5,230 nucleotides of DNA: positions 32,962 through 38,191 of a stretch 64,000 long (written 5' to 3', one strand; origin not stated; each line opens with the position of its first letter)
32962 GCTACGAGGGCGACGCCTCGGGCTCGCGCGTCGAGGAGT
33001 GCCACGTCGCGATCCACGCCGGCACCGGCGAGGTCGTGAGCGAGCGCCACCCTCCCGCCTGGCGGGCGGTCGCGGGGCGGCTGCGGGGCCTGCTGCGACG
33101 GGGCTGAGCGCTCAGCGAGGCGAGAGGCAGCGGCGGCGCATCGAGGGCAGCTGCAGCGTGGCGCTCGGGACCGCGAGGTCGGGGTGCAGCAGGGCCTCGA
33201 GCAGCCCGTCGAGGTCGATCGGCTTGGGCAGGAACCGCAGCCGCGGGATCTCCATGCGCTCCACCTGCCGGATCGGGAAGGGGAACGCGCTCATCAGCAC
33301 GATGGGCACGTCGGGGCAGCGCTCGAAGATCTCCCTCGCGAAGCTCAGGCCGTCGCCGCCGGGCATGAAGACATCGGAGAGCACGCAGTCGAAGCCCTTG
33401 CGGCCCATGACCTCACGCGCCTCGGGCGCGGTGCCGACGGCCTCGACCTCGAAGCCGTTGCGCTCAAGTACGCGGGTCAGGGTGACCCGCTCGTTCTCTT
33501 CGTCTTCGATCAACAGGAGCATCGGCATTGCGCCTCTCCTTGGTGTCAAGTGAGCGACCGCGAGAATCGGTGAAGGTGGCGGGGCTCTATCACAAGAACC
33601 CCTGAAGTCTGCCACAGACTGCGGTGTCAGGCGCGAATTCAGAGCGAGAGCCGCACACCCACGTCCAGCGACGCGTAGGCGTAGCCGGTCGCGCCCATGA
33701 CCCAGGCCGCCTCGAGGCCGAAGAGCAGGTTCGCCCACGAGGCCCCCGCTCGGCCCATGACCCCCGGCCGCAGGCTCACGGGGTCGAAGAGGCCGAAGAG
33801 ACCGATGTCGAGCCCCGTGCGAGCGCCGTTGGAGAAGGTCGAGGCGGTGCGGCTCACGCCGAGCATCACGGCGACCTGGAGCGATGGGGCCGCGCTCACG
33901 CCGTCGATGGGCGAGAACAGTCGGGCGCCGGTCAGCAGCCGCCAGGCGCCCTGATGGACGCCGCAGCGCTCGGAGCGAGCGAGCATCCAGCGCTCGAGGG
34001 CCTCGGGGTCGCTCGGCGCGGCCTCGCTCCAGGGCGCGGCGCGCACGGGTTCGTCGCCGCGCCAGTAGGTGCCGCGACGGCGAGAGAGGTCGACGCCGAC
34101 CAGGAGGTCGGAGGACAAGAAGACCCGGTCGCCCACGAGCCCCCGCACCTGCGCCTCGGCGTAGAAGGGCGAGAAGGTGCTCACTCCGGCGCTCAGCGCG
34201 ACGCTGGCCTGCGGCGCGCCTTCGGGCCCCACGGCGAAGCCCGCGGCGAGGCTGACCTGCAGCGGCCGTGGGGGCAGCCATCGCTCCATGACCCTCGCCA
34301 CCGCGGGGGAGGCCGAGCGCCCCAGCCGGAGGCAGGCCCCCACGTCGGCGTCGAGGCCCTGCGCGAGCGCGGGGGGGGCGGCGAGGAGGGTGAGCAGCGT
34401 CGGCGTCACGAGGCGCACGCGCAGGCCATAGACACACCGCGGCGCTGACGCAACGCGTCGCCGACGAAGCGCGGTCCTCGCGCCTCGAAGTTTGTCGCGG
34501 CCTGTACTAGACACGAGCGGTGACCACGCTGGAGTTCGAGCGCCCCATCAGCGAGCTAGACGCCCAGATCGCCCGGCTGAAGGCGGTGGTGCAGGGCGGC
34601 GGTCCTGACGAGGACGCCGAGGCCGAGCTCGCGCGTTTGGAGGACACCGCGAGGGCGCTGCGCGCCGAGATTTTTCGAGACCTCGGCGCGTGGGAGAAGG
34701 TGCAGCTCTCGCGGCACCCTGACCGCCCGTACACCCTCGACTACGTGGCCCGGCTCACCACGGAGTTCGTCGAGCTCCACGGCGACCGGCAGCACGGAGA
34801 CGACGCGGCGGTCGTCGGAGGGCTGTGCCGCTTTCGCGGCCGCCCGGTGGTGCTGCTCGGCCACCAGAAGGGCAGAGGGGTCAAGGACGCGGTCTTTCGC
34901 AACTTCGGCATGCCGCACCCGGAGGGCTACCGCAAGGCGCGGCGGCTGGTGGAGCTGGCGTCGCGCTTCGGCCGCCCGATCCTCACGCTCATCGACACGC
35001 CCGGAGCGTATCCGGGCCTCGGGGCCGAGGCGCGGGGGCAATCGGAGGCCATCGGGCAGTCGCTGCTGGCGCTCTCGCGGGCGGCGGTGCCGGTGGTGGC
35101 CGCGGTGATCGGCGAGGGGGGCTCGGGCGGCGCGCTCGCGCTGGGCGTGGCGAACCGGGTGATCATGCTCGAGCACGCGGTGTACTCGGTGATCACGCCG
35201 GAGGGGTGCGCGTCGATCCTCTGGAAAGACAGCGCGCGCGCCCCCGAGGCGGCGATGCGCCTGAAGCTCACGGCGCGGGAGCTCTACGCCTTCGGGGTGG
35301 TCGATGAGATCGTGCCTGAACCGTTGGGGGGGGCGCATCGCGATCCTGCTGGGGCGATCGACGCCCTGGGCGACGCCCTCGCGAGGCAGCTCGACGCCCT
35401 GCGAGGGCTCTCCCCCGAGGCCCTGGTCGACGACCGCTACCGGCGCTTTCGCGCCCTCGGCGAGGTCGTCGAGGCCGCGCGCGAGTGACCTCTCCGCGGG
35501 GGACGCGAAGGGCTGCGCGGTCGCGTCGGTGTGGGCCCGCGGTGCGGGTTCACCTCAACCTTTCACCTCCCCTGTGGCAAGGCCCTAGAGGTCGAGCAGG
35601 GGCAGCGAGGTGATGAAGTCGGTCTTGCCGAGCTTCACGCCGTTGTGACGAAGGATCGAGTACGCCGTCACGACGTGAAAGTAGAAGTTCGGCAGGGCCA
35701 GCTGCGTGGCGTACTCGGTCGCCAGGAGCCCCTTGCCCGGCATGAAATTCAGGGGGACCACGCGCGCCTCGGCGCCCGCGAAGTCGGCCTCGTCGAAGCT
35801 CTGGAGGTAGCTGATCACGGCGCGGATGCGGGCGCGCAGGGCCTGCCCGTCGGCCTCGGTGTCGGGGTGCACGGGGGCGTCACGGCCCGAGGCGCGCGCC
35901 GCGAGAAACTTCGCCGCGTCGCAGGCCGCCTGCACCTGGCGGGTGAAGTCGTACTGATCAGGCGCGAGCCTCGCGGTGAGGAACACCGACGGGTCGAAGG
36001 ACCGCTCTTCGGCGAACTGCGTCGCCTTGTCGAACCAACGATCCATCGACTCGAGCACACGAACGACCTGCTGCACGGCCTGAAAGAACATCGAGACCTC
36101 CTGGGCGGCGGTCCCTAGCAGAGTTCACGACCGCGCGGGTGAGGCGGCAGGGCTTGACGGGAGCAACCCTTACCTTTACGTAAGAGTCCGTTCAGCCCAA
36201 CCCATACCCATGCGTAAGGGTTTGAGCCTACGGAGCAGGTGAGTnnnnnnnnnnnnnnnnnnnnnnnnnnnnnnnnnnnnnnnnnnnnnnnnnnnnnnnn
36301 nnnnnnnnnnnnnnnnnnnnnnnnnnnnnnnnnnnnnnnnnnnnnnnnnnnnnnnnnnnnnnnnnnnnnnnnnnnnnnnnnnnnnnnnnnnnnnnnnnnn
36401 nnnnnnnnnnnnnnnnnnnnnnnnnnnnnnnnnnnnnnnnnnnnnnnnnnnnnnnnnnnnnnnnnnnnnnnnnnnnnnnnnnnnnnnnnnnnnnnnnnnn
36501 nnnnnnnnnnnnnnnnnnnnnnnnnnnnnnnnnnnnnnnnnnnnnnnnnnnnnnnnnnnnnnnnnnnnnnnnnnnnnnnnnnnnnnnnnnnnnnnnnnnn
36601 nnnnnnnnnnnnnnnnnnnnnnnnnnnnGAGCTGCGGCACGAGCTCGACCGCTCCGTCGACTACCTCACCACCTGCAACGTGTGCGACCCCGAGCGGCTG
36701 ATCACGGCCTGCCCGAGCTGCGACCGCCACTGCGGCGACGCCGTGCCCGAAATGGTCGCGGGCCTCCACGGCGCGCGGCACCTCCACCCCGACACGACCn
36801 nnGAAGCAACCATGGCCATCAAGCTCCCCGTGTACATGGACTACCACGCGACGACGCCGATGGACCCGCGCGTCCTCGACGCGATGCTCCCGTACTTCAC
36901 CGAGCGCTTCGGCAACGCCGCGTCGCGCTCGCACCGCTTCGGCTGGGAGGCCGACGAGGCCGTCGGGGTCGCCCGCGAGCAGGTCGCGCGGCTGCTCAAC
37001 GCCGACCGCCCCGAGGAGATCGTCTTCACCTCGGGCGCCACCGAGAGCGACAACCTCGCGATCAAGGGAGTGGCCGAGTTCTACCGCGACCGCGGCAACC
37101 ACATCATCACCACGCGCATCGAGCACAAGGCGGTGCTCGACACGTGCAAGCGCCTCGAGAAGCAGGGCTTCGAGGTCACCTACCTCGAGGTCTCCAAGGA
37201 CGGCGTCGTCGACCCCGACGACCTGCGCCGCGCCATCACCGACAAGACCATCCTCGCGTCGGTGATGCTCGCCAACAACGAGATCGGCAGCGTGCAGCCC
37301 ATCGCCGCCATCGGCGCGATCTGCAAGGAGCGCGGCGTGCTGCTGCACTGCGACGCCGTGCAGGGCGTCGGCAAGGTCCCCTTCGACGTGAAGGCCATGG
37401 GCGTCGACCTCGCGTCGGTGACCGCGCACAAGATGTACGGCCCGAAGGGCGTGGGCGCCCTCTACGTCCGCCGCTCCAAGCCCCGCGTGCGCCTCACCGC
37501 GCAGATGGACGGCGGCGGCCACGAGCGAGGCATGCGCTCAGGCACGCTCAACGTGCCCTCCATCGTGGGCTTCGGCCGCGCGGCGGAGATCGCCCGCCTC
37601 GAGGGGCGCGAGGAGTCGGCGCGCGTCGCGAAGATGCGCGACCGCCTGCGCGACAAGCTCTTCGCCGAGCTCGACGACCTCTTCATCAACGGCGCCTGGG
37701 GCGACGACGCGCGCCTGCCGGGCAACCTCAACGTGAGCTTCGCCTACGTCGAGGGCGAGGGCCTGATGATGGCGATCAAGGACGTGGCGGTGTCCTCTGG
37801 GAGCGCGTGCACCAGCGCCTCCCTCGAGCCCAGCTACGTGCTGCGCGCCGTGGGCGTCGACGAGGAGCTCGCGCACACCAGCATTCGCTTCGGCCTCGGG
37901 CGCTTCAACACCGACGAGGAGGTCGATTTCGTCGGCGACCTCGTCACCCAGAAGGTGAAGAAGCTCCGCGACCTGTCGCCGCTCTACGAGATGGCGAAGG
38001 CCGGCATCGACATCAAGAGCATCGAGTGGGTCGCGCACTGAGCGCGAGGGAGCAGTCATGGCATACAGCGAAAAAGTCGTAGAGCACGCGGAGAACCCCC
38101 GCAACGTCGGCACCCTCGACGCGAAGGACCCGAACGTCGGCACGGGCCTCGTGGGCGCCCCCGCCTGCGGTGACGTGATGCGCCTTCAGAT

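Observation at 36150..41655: isc Fe-S assembly operon headed by a MerR-type regulator with a C-terminal Cys cluster instead of IscR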

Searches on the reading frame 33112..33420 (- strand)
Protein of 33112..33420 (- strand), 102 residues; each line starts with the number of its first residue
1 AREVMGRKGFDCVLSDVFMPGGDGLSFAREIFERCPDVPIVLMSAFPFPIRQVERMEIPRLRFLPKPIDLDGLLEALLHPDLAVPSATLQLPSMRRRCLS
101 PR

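Call 26: search_protein_families(library=pfam, proteins=[window:33112-33420:-], max_evalue=0.001)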
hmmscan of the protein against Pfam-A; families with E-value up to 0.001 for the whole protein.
window:33112-33420:- (102 aa): 1 family
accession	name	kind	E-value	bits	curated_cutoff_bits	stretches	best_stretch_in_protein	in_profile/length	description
PF00072.30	Response_reg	-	8.6e-11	42.4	30.2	1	2-77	35-110/111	Response regulator receiver domain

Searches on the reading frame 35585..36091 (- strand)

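Call 3: search_protein_families(library=pfam, proteins=[window:35585-36091:-], max_evalue=0.01)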
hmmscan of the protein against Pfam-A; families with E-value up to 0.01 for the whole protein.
window:35585-36091:- (168 aa): 1 family
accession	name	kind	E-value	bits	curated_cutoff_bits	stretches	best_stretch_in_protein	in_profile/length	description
PF09351.15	DUF1993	-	6.2e-48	163.3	23.4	1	3-160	3-161/161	Domain of unknown function (DUF1993)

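Call 4: search_protein_families(library=ncbifam, proteins=[window:35585-36091:-], max_evalue=0.01)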
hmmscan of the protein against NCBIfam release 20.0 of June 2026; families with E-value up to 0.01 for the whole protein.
window:35585-36091:- (168 aa): 0 families

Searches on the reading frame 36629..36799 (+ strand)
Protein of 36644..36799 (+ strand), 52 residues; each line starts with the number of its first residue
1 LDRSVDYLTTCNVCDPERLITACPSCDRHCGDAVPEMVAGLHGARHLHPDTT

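Call 64: search_protein_families(library=pfam, proteins=[window:36644-36799:+], max_evalue=10)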
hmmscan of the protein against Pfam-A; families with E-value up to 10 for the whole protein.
seq(52 aa): 0 families

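Call 71: predict_structure(alignment_id=A4)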
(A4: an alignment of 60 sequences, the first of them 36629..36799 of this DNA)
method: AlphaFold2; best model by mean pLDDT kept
length: 57 residues; sequences in the alignment: 60
mean_pLDDT: 66.6   pTM: 0.48
mean pLDDT of the five models: 66.6, 63.1, 62.6, 59.9, 58.6
residues with pLDDT >= 90: 1; 70-90: 22; 50-70: 29; < 50: 5
segments of 3 or more residues with pLDDT < 50: 51-54
pLDDT, mean of each block of 10 residues (from residue 1): 86 72 54 65 68 51
secondary structure, 60 per line:
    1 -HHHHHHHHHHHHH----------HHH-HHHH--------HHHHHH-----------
elements in order: H2-14 H29-32 H41-46

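Call 73: fold_search(model_id=the predicted structure, library=pdb)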
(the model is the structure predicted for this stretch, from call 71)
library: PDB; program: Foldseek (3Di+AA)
matches with E <= 10: 1; with E <= 0.001: 0
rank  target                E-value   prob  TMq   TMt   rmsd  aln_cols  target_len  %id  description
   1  7nvr_n                8.4e+00  0.03  0.30  0.15   6.7        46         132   11  Human Mediator with RNA Polymerase II Pre-initiation complex (released 2021-05-05)

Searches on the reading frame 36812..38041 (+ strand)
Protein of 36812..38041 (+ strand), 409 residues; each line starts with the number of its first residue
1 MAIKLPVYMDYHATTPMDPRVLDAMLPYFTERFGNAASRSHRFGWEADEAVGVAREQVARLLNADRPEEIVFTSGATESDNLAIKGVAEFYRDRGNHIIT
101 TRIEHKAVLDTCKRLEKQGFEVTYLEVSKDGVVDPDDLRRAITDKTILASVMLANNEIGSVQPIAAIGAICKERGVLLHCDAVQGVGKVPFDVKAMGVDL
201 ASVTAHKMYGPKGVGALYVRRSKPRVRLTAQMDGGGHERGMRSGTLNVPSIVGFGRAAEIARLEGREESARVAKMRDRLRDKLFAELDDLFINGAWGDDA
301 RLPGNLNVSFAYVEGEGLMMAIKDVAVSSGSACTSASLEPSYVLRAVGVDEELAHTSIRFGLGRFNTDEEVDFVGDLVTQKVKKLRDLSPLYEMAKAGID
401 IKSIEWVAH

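Call 3: search_protein_families(library=pfam, proteins=[window:36812-38041:+], max_evalue=0.01)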
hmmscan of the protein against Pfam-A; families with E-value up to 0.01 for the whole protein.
window:36812-38041:+ (409 aa): 4 families
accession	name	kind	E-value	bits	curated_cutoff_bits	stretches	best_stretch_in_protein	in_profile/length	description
PF00266.25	Aminotran_5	-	1.6e-82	277.8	21.5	1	7-372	1-369/371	Aminotransferase class-V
PF01212.27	Beta_elim_lyase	-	1.7e-07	31.3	27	1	48-182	31-169/288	Beta-eliminating lyase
PF01041.23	DegT_DnrJ_EryC1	-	6.5e-07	29.3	19.8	1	76-188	48-152/360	DegT/DnrJ/EryC1/StrS aminotransferase family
PF00155.27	Aminotran_1_2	-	1.9e-06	27.8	19.7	1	54-283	47-290/361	Aminotransferase class I and II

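Call 4: search_protein_families(library=ncbifam, proteins=[window:36812-38041:+], max_evalue=0.01)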
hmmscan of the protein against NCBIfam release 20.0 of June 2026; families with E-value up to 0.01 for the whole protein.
window:36812-38041:+ (409 aa): 35 families (the best 25 are shown)
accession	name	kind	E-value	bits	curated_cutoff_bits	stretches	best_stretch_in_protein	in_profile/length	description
NF010611.0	PRK14012.1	equivalog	4e-202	671.5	548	1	2-409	2-406/406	IscS subfamily cysteine desulfurase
TIGR02006.1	IscS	equivalog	1.2e-193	643.7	643.2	1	3-409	1-402/402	IscS subfamily cysteine desulfurase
TIGR03402.1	FeS_nifS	equivalog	1.4e-147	491.5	530.75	1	7-391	1-379/379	cysteine desulfurase NifS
TIGR03235.1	DNA_S_dndA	equivalog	2.6e-130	434.8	480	1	8-361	1-352/353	cysteine desulfurase DndA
TIGR03403.1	nifS_epsilon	equivalog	1.1e-112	376.7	587.7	1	7-389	1-380/382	NifS family cysteine desulfurase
NF002806.0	PRK02948.1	subfamily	3.1e-93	312.8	304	1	7-379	2-369/381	IscS subfamily cysteine desulfurase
TIGR01977.1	am_tr_V_EF2568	hypoth_equivalog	3.7e-46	157.9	377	1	7-254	1-256/376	cysteine desulfurase family protein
TIGR01979.1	sufS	subfamily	4.6e-46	157.5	475.1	1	7-222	20-236/403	SufS family cysteine desulfurase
NF041166.1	f2_encap_cargo1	exception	1.6e-35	123.3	800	1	7-222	247-463/623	family 2A encapsulin nanocompartment cargo protein cysteine desulfurase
TIGR01976.1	am_tr_V_VC1184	hypoth_equivalog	1.3e-33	116.9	352.35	1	7-288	20-313/401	cysteine desulfurase-like protein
NF040779.1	Sec_lyase_SclA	exception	3.6e-33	115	525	1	7-236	1-227/378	selenocysteine lyase SclA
NF006791.0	PRK09295.1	equivalog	5e-31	108.2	661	1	7-223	25-242/406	cysteine desulfurase SufS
TIGR03392.1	FeS_syn_CsdA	equivalog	5e-29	101.7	493.6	1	7-221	18-233/398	cysteine desulfurase CsdA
NF008126.0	PRK10874.1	equivalog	3.9e-28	98.7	607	1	7-222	21-237/401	cysteine desulfurase CsdA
TIGR04343.1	egtE_PLP_lyase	equivalog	7.3e-15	54.6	400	1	54-237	59-232/370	ergothioneine biosynthesis PLP-dependent enzyme EgtE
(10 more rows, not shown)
